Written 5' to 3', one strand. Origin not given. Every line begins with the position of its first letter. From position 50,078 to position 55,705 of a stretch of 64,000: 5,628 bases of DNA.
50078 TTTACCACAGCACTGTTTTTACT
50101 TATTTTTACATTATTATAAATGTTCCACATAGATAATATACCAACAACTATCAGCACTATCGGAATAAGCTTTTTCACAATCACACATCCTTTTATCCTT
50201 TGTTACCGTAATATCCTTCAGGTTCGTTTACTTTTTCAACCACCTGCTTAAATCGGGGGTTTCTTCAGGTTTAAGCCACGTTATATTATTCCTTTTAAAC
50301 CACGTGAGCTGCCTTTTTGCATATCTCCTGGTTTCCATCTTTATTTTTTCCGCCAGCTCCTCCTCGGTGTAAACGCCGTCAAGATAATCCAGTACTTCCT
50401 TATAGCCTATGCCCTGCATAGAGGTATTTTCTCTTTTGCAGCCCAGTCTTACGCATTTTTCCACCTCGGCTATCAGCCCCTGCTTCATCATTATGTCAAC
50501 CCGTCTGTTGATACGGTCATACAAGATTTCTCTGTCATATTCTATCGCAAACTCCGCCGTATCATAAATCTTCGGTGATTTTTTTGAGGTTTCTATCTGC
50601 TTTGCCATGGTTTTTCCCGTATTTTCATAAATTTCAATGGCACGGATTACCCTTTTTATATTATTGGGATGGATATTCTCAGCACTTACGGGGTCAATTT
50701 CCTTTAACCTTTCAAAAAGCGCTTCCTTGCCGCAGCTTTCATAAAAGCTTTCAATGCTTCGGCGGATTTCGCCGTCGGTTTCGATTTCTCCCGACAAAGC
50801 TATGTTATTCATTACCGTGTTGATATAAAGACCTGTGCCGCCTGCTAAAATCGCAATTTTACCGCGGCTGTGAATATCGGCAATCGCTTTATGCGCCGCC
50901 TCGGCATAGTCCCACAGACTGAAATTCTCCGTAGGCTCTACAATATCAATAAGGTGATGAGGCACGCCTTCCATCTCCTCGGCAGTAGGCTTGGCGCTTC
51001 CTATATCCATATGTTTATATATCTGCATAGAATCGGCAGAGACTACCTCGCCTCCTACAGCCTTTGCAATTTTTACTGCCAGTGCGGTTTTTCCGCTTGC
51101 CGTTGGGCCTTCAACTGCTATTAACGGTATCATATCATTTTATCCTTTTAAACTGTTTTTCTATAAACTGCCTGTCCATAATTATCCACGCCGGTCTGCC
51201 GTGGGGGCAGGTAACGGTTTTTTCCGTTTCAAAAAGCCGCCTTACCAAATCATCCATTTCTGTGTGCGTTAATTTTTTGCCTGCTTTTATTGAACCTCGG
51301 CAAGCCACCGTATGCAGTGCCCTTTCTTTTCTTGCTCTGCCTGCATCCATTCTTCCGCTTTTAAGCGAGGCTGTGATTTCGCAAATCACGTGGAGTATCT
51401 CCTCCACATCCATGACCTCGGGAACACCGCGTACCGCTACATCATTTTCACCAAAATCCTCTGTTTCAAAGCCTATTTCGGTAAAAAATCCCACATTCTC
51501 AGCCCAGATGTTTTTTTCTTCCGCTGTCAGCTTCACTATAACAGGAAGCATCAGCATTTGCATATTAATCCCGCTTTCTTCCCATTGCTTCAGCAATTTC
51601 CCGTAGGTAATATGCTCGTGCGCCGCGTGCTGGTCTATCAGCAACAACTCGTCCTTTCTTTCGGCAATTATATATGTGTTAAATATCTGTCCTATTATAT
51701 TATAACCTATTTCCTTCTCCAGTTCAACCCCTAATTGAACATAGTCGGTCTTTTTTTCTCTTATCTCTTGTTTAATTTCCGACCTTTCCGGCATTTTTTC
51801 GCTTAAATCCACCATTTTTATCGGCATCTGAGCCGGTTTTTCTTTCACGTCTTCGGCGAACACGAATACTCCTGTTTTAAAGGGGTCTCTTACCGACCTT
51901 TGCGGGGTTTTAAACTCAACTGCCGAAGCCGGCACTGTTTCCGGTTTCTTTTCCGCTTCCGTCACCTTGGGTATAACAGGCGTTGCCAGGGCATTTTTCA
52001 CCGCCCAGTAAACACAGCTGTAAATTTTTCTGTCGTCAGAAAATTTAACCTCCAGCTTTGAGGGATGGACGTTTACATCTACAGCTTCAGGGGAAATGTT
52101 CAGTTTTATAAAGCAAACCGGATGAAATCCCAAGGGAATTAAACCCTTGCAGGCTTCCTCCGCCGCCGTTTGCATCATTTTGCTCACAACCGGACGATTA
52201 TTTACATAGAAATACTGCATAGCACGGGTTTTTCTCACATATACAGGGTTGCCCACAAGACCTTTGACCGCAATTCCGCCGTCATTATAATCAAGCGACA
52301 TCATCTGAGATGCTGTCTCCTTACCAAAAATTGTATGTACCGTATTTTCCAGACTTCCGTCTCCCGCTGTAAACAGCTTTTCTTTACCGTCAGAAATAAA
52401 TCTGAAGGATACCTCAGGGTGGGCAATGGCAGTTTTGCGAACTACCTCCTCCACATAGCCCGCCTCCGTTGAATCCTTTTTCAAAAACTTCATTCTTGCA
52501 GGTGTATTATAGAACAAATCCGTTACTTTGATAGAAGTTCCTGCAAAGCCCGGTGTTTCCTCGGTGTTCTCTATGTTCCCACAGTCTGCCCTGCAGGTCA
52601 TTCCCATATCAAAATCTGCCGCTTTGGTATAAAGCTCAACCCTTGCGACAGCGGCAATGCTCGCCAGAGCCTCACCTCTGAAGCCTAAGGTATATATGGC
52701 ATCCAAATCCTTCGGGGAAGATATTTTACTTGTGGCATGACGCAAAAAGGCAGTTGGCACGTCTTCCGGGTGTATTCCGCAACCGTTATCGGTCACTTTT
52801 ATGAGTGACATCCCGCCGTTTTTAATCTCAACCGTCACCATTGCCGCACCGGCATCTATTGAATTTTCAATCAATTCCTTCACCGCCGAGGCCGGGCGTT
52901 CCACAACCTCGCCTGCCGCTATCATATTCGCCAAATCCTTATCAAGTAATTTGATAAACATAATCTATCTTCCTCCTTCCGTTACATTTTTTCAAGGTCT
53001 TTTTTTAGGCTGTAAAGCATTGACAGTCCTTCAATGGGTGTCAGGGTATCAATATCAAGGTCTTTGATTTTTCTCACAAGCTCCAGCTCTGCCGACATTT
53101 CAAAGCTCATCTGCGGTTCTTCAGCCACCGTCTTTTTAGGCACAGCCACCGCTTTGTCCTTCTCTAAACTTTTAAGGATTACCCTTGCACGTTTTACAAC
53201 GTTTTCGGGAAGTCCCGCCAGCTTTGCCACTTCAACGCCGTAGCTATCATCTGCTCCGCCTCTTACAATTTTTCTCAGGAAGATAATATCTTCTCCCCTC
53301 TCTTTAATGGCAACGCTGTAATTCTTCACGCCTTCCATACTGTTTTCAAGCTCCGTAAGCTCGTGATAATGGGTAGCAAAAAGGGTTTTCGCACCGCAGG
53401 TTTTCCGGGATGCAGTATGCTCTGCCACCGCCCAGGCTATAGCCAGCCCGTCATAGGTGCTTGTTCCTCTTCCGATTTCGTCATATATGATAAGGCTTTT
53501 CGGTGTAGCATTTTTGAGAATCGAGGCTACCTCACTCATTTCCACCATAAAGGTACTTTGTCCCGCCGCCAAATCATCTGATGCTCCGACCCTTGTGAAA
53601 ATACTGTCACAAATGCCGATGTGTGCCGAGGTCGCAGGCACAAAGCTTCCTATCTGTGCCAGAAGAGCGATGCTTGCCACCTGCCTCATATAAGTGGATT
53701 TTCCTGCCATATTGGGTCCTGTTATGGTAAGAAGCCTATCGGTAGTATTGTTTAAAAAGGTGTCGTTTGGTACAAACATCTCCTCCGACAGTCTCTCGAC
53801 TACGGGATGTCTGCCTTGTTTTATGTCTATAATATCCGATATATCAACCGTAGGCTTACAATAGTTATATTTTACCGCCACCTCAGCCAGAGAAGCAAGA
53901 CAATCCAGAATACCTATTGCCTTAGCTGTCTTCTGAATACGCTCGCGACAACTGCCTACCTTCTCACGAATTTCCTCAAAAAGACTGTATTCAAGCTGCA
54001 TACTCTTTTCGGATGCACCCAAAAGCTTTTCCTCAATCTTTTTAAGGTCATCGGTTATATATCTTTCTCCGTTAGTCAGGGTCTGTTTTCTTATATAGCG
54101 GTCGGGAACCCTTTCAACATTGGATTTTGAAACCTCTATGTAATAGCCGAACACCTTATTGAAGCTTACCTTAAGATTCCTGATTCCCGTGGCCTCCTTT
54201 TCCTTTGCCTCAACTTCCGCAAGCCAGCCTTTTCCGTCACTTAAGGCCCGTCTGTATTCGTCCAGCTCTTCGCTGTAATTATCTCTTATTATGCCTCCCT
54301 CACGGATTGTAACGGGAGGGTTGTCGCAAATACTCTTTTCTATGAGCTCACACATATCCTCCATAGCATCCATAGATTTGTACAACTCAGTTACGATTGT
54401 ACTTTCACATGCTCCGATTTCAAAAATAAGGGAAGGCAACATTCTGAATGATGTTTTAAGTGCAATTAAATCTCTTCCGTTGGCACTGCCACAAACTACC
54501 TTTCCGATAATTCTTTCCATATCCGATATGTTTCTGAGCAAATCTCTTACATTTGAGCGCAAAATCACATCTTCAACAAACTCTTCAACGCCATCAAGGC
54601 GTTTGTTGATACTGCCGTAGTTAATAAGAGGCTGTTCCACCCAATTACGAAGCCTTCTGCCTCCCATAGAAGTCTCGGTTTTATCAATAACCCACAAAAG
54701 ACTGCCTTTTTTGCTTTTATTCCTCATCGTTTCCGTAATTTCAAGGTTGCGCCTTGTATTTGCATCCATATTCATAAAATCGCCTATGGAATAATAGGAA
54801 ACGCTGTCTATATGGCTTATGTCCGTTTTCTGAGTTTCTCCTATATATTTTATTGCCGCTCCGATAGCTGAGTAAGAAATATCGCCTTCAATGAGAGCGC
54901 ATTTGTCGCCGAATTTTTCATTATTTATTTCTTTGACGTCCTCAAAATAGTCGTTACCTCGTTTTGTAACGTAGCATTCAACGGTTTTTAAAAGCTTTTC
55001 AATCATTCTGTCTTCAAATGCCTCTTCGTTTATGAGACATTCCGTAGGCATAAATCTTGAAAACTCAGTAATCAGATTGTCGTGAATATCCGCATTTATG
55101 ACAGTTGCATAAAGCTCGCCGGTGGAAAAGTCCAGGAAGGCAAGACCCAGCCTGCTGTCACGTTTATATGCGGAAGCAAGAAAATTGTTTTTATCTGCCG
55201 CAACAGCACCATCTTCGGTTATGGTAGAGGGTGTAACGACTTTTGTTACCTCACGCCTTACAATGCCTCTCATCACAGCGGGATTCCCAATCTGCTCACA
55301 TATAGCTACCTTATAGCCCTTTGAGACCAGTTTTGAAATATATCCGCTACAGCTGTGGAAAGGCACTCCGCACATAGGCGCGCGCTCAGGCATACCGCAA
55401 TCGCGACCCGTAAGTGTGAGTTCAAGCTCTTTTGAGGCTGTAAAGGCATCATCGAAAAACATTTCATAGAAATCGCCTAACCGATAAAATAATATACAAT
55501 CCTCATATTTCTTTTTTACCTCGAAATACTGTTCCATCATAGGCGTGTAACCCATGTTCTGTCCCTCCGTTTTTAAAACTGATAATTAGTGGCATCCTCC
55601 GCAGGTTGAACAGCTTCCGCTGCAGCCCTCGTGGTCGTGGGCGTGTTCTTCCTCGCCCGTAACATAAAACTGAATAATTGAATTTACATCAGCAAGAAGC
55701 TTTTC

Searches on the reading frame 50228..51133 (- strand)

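Call 36: search_protein_families(library=pfam, proteins=[window:50228-51133:-], max_evalue=0.00001)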
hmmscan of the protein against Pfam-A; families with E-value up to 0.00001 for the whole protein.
window:50228-51133:- (301 aa): 2 families
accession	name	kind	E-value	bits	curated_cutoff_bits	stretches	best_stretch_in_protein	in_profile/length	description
PF01715.23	IPPT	-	8.1e-92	307.7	23.6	1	37-281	1-242/243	IPP transferase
PF01745.22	IPT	-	8.6e-12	45.4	20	1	6-62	5-61/233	Isopentenyl transferase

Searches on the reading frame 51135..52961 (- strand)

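Call 36: search_protein_families(library=pfam, proteins=[window:51135-52961:-], max_evalue=0.00001)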
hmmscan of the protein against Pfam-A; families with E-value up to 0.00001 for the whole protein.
window:51135-52961:- (608 aa): 4 families
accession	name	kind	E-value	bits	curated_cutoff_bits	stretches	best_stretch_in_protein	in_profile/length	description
PF08676.16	MutL_C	-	5.7e-38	130.2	25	1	423-564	1-142/142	MutL C terminal dimerisation domain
PF01119.25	DNA_mis_repair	-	4.2e-35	120.4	26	1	209-325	2-118/119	DNA mismatch repair protein, C-terminal domain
PF13589.12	HATPase_c_3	-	1.2e-11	45.2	25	1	24-131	4-109/137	Histidine kinase-, DNA gyrase B-, and HSP90-like ATPase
PF02518.31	HATPase_c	-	5.6e-08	33.6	26.4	1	22-77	5-63/111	Histidine kinase-, DNA gyrase B-, and HSP90-like ATPase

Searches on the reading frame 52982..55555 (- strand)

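Call 37: search_protein_families(library=pfam, proteins=[window:52982-55555:-], max_evalue=0.00001)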
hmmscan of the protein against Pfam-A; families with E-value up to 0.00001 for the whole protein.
window:52982-55555:- (857 aa): 5 families
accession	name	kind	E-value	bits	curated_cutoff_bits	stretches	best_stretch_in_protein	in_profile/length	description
PF00488.27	MutS_V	-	1.4e-84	283.2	30.2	1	610-798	2-188/188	MutS domain V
PF05192.23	MutS_III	-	9e-57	193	34.1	1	266-557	1-194/194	MutS domain III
PF01624.25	MutS_I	-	6.2e-44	149.3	20.6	1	4-115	1-112/113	MutS domain I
PF05190.23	MutS_IV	-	8.6e-31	106.5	22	1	426-516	1-91/92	MutS family domain IV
PF05188.22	MutS_II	-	2.4e-16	60.8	25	1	124-250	1-133/133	MutS domain II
